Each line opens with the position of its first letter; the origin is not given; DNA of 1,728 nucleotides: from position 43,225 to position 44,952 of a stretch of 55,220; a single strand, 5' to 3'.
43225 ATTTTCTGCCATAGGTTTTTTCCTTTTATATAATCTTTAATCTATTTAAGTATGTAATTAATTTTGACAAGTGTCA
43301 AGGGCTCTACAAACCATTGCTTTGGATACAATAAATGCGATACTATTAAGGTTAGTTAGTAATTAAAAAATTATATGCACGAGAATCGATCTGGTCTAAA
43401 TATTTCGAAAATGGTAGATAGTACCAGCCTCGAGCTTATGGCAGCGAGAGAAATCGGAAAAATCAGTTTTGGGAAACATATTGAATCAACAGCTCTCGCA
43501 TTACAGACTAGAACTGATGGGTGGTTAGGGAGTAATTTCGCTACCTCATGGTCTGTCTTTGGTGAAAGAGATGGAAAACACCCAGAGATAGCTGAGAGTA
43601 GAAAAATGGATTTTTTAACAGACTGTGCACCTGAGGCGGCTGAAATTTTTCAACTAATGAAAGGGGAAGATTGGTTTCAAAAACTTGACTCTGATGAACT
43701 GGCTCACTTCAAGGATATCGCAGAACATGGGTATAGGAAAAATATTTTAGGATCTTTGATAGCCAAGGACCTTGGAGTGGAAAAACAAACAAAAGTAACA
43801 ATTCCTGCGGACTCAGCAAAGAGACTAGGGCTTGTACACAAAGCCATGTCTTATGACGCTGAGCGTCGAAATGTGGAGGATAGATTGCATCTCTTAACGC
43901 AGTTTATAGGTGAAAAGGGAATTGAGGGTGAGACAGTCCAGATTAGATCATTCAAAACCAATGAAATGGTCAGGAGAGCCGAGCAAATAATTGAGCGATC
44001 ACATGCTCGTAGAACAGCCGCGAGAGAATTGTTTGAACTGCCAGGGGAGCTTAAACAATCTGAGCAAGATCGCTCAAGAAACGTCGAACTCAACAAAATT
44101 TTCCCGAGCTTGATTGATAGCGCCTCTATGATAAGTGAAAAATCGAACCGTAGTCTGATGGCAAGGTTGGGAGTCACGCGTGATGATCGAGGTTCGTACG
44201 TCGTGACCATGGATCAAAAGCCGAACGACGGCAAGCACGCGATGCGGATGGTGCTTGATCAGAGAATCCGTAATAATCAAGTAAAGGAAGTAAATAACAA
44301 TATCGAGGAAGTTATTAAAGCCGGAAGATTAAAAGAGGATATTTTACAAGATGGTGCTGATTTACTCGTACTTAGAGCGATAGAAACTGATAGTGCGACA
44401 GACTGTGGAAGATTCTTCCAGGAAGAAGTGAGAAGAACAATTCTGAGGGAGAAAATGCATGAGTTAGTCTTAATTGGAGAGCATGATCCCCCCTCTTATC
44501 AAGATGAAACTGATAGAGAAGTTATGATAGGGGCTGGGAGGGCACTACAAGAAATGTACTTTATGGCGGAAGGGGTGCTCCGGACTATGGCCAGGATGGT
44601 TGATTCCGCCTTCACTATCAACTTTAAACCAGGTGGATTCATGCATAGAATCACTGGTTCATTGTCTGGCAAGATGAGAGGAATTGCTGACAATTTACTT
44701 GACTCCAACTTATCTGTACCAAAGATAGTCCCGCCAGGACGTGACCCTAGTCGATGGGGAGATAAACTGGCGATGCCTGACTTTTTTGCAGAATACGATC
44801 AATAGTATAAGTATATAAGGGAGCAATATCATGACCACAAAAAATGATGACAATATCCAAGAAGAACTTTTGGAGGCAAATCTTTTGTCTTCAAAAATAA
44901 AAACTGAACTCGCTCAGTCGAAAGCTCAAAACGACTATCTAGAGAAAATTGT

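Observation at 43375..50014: Threefold repeated module: large helical protein followed by a coupled coiled-coil micro-protein of about 55 aa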

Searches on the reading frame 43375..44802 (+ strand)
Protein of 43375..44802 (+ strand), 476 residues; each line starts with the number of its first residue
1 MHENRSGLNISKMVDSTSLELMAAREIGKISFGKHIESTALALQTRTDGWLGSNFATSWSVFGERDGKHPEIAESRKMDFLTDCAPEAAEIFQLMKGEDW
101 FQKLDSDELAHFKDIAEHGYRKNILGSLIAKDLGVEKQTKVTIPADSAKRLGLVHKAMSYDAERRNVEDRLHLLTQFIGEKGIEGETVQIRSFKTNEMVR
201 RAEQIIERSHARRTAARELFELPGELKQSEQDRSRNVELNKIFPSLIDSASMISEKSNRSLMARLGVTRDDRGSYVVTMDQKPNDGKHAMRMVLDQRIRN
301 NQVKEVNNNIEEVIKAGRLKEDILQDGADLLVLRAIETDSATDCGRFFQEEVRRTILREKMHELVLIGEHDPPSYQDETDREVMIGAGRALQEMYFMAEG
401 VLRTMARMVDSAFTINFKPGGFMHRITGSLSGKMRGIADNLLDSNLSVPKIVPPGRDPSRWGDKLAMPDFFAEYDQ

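Call 10: search_protein_families(library=pfam, max_evalue=0.1, proteins=[window:43375-44802:+])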
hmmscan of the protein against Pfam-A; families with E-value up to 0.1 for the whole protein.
window:43375-44802:+ (476 aa): 1 family
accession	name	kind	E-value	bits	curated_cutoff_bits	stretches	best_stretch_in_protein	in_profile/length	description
PF23940.1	DUF7275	-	0.1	13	27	0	301-377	31-94/188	Domain of unknown function (DUF7275)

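Call 11: search_protein_families(library=ncbifam, max_evalue=0.1, proteins=[window:43375-44802:+])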
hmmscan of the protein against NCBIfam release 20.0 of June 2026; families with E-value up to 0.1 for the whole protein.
window:43375-44802:+ (476 aa): 1 family
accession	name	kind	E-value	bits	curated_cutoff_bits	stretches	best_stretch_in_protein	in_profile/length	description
NF007571.0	PRK10202.1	equivalog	0.095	12.6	146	0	306-390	20-107/149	beta-galactosidase subunit beta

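Call 12: find_homologous_proteins(query=window:43375-44802:+, max_evalue=0.001)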
Query window:43375-44802:+ (476 aa): 2 proteins with E <= 0.001 among 8000 candidates.
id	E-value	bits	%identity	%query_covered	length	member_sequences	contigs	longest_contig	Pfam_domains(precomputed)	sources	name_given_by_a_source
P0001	1.6e-289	978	92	100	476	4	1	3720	-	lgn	-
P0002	4.2e-240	815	76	100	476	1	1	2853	-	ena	-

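Call 14: find_encoding_contigs(protein=P0001, flank=10000)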
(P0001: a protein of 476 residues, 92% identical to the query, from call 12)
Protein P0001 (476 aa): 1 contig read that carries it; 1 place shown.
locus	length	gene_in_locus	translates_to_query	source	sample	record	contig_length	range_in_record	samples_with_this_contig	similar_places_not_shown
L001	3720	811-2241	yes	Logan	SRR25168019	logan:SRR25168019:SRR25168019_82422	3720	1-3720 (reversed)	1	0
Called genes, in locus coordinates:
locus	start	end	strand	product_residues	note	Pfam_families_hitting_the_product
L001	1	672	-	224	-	?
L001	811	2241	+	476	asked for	-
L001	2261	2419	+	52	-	-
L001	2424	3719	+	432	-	?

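Call 15: find_encoding_contigs(protein=P0002, flank=10000)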
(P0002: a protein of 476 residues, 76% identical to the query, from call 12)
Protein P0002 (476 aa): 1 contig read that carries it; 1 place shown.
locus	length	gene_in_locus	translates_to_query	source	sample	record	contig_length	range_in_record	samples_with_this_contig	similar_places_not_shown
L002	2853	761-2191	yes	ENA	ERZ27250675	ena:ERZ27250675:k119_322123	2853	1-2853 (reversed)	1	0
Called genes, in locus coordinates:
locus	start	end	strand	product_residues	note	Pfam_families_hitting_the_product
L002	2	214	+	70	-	?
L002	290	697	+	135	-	-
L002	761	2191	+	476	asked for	-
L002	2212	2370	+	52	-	-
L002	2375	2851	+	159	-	?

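Call 20: search_protein_families(library=phrogs, max_evalue=0.01, proteins=[window:43375-44802:+])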
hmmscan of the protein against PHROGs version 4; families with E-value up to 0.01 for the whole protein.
window:43375-44802:+ (476 aa): 0 families

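Call 23: search_protein_representatives(alignment_id=A1)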
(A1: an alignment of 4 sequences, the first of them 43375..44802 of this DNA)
Query: 4 sequences, 476 profile positions. Proteins with E-value up to 0.001 (for the whole library): 13; up to 1e-10: 12; up to 1e-30: 10. The best 13 are listed.
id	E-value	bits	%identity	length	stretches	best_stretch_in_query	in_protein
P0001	7.4e-276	931.6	-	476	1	1-476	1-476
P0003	1.6e-118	412.8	-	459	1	18-475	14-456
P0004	5.2e-111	388.0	-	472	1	12-474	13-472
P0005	9.6e-81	288.2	-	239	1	248-475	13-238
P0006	5.0e-68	246.3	-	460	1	3-475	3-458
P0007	4.8e-53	196.9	-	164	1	314-475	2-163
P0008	4.4e-46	173.9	-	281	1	235-471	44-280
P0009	7.1e-45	169.9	-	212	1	262-475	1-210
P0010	3.1e-41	158.0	-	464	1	60-456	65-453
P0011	5.9e-35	137.2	-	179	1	3-169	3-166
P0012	3.2e-20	88.6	-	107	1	75-175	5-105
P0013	9.7e-12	60.7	-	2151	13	267-293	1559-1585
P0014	1.8e-07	46.6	-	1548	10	268-293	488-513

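Call 28: find_related_loci(query=A3, collection=genome_contigs, flank=10000)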
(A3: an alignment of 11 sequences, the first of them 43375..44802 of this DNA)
Query A3 (476 aa) in genome_contigs; peptide patterns used: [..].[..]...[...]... (x = any residue, [..] = any of these).
12 stretches matched a pattern; 1 encode a relative of the query (tblastn E <= 1e-3); 1 distinct loci.
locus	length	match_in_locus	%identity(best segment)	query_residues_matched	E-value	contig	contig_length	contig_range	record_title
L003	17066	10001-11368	38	16-474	5e-104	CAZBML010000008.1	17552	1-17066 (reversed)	MAG TPA_asm: uncultured Pseudomonadales bacterium isolate SRP278252_co2_164 genome assembly, contig: NODE_6691_length_17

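Call 45: predict_structure(alignment_id=A3)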
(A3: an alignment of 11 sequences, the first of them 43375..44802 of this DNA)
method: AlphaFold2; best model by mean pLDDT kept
length: 476 residues; sequences in the alignment: 11
mean_pLDDT: 72.6   pTM: 0.65
mean pLDDT of the five models: 72.6, 70.1, 67.4, 64.5, 61.5
residues with pLDDT >= 90: 56; 70-90: 242; 50-70: 111; < 50: 67
segments of 3 or more residues with pLDDT < 50: 1-7, 28-31, 366-371, 404-414, 416-428, 430-432, 434-436, 441-454
pLDDT, mean of each block of 10 residues (from residue 1): 43 57 57 66 83 89 71 83 91 89 89 94 90 74 75 86 91 90 80 87 88 79 68 87 84 77 88 82 78 85 79 69 76 76 75 77 52 55 54 51 49 47 46 49 44 49 65 74
secondary structure, 60 per line:
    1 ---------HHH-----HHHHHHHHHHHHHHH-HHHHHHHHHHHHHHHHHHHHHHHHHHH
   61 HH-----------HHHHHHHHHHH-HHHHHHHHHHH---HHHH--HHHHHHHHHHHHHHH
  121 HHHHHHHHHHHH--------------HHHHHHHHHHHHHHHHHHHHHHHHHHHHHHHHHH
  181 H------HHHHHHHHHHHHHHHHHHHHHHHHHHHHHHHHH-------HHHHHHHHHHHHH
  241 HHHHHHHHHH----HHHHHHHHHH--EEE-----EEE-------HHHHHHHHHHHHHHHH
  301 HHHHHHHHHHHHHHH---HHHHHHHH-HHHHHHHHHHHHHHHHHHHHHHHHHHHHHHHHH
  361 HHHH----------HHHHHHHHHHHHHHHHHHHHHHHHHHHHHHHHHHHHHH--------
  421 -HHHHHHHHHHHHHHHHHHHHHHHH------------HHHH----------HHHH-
elements in order: H18-32 H34-62 H74-84 H86-96 H100-103 H106-132 H147-181 H188-220 H228-250 H255-264 E267-269 E275-277 H285-315 H319-326 H328-364 H375-412 H422-445 H458-461 H472-475
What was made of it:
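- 43375..44805 (+): E1, a 476-aa all-helical protein with no signal peptide or transmembrane segment. Founding member of the E family. AF2 model with pLDDT 72.6 and pTM 0.65, all-alpha with one small beta hairpin at 267-277 (call 45).
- The conserved helices 375-445 are also poorly packed in the monomer model (call 45). Long helical architecture (call 45). Elongated helical bundle with one small beta hairpin (call 45).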

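Call 47: fold_search(model_id=the predicted structure, library=pdb)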
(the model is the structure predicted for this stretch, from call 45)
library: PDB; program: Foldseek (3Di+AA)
matches with E <= 10: 239; with E <= 0.001: 0
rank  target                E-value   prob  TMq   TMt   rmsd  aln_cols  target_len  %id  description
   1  6lry_A                2.0e-01  0.18  0.13  0.14  32.8       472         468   11  Crystal structure of human endothelin ETB receptor in complex with sarafotoxin S6b (released 2020-02-12)
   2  5vxj_E                2.7e-01  0.20  0.12  0.18  21.3       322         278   10  2.50 A resolution structure of IpaD from Shigella flexneri in complex with single-domain antibody JMK-E3 (released 2017-08-30)
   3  5vxj_A                2.8e-01  0.21  0.12  0.18  20.7       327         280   10  2.50 A resolution structure of IpaD from Shigella flexneri in complex with single-domain antibody JMK-E3 (released 2017-08-30)
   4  5vxk_A                3.0e-01  0.18  0.12  0.18  20.5       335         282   10  2.55 A resolution structure of IpaD from Shigella flexneri in complex with single-domain antibody JMK-H2 (released 2017-08-30)
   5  5t04_A                3.4e-01  0.12  0.12  0.13  31.0       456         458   12  STRUCTURE OF CONSTITUTIVELY ACTIVE NEUROTENSIN RECEPTOR (released 2016-12-21)
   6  6me4                  5.9e-01  0.07  0.11  0.11  27.2       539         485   10  XFEL crystal structure of human melatonin receptor MT1 in complex with 2-iodomelatonin (released 2019-04-24)
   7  8z9a_A                6.7e-01  0.08  0.12  0.14  28.4       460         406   11  Cryo-EM structure of the insect olfactory receptor OR5-Orco heterocomplex from Acyrthosiphon pisum bound with geranyl  (released 2024-06-19)
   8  5vxl_A                7.3e-01  0.12  0.13  0.18  19.6       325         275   10  2.80 A resolution structure of IpaD from Shigella flexneri in complex with single-domain antibody JPS-G3 (released 2017-08-30)
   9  4k10_A                8.3e-01  0.08  0.14  0.16  25.9       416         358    9  Crystal Structure of Leshmaniasis major Farnesyl diphosphate synthase in complex with 3-FLUORO-1-(2-HYDROXY-2,2-DIPHOS (released 2014-04-02)
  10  5xsz                  8.6e-01  0.11  0.13  0.14  32.8       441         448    8  Crystal structure of zebrafish lysophosphatidic acid receptor LPA6 (released 2017-08-16)
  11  1qoy                  8.6e-01  0.09  0.11  0.15  28.0       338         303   12  E.coli Hemolysin E (HlyE, ClyA, SheA) (released 2000-01-23)
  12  8u4s_C                9.0e-01  0.15  0.14  0.21  31.1       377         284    9  Structure of trimeric CXCR4 in complex with REGN7663 Fab (released 2024-03-13)
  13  4pho_C                9.0e-01  0.06  0.09  0.13  26.3       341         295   10  ClyA CC6/264 ox (2-303) (released 2014-09-24)
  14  3lsn                  9.4e-01  0.11  0.13  0.19  24.3       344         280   10  Crystal structure of putative geranyltranstransferase from PSEUDOMONAS fluorescens PF-5 complexed with magnesium (released 2010-03-02)
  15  8v02_A                1.1e+00  0.08  0.12  0.14  29.7       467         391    8  AaegOR10 structure bound to o-cresol (released 2024-06-19)
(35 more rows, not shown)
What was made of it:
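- On Type III tip / translocator proteins (IpaD, LcrV): Foldseek best match to IpaD has E 0.27 and TM-score 0.12-0.18 (call 47).
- On ClyA-type alpha-pore-forming toxins: Foldseek gives E 0.86-1.9 (call 47).
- Closest known: Two-component alpha-pore-forming toxins. Different: ClyA matches are at noise level (E about 0.9, call 47).
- The best, though non-significant, fold hits include the type III tip protein IpaD (call 47). The IpaD match has E 0.27 and TM-score 0.12-0.18, which is noise (call 47). ClyA and IpaD are among the top fold hits (call 47).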

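Call 48: search_solved_structures(query=A3, max_evalue=1)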
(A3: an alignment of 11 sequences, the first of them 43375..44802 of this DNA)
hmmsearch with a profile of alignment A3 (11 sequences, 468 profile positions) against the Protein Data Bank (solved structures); distinct sequences matched with E-value up to 1: 1.
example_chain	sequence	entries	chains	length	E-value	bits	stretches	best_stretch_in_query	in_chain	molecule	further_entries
1xdx_A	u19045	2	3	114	0.42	12.7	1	379-408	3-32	Tctex1 Light Chain protein | Dynein light chain Tctex1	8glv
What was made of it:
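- On Type III tip / translocator proteins (IpaD, LcrV): A PDB profile search gave nothing (call 48).
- No coiled-coil-rich or cytoskeletal family hit (calls 10, 48).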

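Call 50: fold_search(model_id=the predicted structure, library=viral)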
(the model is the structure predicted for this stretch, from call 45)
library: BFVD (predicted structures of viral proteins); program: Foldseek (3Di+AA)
matches with E <= 10: 134; with E <= 0.001: 0
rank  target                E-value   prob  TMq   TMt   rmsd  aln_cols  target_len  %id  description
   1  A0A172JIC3            1.8e-01  0.18  0.10  0.14  28.2       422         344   12  Virion protein [Bacillus phage AR9]
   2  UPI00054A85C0         2.0e-01  0.06  0.09  0.06  53.0       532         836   10  (no name look-up for this kind of identifier)
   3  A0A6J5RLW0            2.6e-01  0.14  0.14  0.10  41.0       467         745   12  Peptidase M23 (Fragment) [uncultured Caudovirales phage]
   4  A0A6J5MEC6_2          3.4e-01  0.08  0.11  0.08  22.9       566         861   12  Uncharacterized protein [uncultured Caudovirales phage]
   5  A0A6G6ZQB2            3.7e-01  0.10  0.12  0.12  29.6       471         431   11  (no name in the UniProt tables at hand)
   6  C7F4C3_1              4.0e-01  0.04  0.09  0.06  34.7       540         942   13  (no name in the UniProt tables at hand)
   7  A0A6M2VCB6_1          5.2e-01  0.08  0.12  0.08  27.8       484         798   11  (no name in the UniProt tables at hand)
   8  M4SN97                5.6e-01  0.05  0.08  0.06  55.0       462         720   14  Putative nucleoside triphosphate hydrolase [Cellulophaga phage phiST]
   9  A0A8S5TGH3            6.7e-01  0.06  0.12  0.08  49.9       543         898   13  STRUCTURAL MAINTENANCE OF CHROMOSOMES PROTEIN [Myoviridae sp. ctIty1]
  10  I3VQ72                7.9e-01  0.09  0.14  0.16  30.9       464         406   10  B78 [miniopterid betaherpesvirus 1]
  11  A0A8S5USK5            8.6e-01  0.04  0.10  0.06  56.2       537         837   12  Chromosome segregation ATPase [Myoviridae sp. ctijX18]
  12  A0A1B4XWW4            1.1e+00  0.12  0.15  0.08  28.9       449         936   11  DNA ligase 1 [Tenacibaculum phage pT24]
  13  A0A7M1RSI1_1          1.3e+00  0.06  0.13  0.06  35.0       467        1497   13  Uncharacterized protein [uncultured phage cr4_1]
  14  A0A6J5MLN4            1.4e+00  0.03  0.09  0.09  32.9       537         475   10  Uncharacterized protein [uncultured Caudovirales phage]
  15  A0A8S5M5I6            1.6e+00  0.06  0.13  0.13  31.0       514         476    9  Uncharacterized protein [Podoviridae sp. ctaNW81]
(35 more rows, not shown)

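Call 55: find_encoding_contigs(protein=P0006, flank=10000)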
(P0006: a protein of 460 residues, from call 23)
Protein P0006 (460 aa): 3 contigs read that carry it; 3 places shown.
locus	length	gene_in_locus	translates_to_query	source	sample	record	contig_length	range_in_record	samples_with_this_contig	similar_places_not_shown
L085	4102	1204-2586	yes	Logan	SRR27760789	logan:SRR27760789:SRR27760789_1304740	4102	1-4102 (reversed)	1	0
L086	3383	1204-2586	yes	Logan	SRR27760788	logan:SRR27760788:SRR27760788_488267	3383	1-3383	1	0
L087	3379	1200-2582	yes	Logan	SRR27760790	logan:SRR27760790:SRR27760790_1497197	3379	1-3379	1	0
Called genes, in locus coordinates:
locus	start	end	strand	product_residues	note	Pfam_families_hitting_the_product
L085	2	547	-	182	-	?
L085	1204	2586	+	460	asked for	-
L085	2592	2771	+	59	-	-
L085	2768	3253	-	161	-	-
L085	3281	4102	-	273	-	?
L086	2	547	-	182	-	?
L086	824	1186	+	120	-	-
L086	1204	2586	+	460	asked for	-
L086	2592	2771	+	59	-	-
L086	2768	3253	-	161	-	-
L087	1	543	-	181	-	?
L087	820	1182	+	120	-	-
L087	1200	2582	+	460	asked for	-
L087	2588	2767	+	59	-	-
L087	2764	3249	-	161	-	-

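Call 56: find_encoding_contigs(protein=P0010, flank=10000)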
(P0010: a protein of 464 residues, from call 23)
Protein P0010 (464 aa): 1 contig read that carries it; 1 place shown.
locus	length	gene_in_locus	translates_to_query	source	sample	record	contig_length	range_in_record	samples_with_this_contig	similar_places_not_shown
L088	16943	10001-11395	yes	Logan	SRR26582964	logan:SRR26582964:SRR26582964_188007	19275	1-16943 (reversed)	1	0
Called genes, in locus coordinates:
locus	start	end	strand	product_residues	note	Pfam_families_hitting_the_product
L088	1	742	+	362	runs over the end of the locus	PF13439:Glyco_transf_4, PF13579:Glyco_trans_4_4 (weak), PF20706:GT4-conflict, PF00534:Glycos_transf_1, PF13692:Glyco_trans_1_4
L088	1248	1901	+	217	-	PF03808:Glyco_tran_WecG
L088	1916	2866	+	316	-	PF01207:Dus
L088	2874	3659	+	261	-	PF00990:GGDEF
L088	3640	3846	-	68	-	PF12728:HTH_17, PF00376:MerR, PF13411:MerR_1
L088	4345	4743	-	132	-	PF16320:Ribosomal_L12_N, PF00542:Ribosomal_L12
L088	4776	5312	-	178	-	PF00466:Ribosomal_L10, PF27436:RL10_C (faint)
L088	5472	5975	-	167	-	-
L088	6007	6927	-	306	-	-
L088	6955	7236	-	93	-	-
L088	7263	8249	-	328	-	-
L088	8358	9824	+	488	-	-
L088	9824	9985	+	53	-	-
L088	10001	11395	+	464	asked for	-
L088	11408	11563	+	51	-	-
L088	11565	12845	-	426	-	-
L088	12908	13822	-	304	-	PF00687:Ribosomal_L1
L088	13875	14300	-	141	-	PF03946:Ribosomal_L11_N, PF00298:Ribosomal_L11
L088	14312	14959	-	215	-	PF02357:NusG, PF00467:KOW (weak)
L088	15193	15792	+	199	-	PF01765:RRF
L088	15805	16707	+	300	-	PF00483:NTP_transferase, PF12804:NTP_transf_3 (weak)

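Call 61: find_related_loci(query=A3, collection=metagenome_contigs, flank=10000)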
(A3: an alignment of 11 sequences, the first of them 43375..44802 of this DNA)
Query A3 (476 aa) in metagenome_contigs; peptide patterns used: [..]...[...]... (x = any residue, [..] = any of these).
109 stretches matched a pattern; 1 encode a relative of the query (tblastn E <= 1e-3); 1 distinct loci.
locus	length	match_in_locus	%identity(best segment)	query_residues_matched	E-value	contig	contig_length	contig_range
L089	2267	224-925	37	239-476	4e-45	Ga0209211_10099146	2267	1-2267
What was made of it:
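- Tried and rejected: Metagenome contigs yielded one new short contig (call 61).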

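Call 63: find_encoding_contigs(protein=P0003, flank=10000)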
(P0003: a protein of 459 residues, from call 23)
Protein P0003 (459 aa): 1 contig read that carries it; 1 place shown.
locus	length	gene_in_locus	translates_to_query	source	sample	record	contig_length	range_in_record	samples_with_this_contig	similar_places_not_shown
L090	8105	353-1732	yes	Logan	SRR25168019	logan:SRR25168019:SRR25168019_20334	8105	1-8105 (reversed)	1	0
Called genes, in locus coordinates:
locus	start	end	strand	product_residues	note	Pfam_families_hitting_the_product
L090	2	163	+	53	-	?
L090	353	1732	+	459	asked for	-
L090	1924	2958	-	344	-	PF00069:Pkinase, PF07714:PK_Tyr_Ser-Thr (weak)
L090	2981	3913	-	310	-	PF00687:Ribosomal_L1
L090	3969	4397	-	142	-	PF03946:Ribosomal_L11_N, PF00298:Ribosomal_L11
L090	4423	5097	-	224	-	PF02357:NusG, PF00467:KOW (weak)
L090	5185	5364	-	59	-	PF00584:SecE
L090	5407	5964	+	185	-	PF01765:RRF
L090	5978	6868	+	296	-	PF00483:NTP_transferase, PF12804:NTP_transf_3 (weak)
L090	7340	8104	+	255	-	?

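Call 64: find_encoding_contigs(protein=P0008, flank=10000)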
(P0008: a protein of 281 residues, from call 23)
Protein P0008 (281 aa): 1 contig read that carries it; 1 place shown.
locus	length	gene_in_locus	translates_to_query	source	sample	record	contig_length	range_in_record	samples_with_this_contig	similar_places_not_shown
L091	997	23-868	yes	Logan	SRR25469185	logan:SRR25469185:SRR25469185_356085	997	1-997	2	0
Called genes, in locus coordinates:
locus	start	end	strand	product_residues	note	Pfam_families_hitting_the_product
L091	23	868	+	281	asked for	-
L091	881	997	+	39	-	?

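Call 72: search_protein_families(library=padloc, max_evalue=0.01, proteins=[window:43375-44802:+])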
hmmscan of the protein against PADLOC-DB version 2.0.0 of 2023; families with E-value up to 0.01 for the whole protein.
window:43375-44802:+ (476 aa): 0 families

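Call 89: find_related_loci(query=A3, collection=viral_contigs, flank=10000)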
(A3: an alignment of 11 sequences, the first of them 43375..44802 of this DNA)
Query A3 (476 aa) in viral_contigs; peptide patterns used: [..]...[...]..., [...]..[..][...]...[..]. (x = any residue, [..] = any of these).
30 stretches matched a pattern, but none encodes a relative of the query by tblastn (E <= 1e-3).
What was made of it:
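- Tried and rejected: Viral contigs yielded none (call 89).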
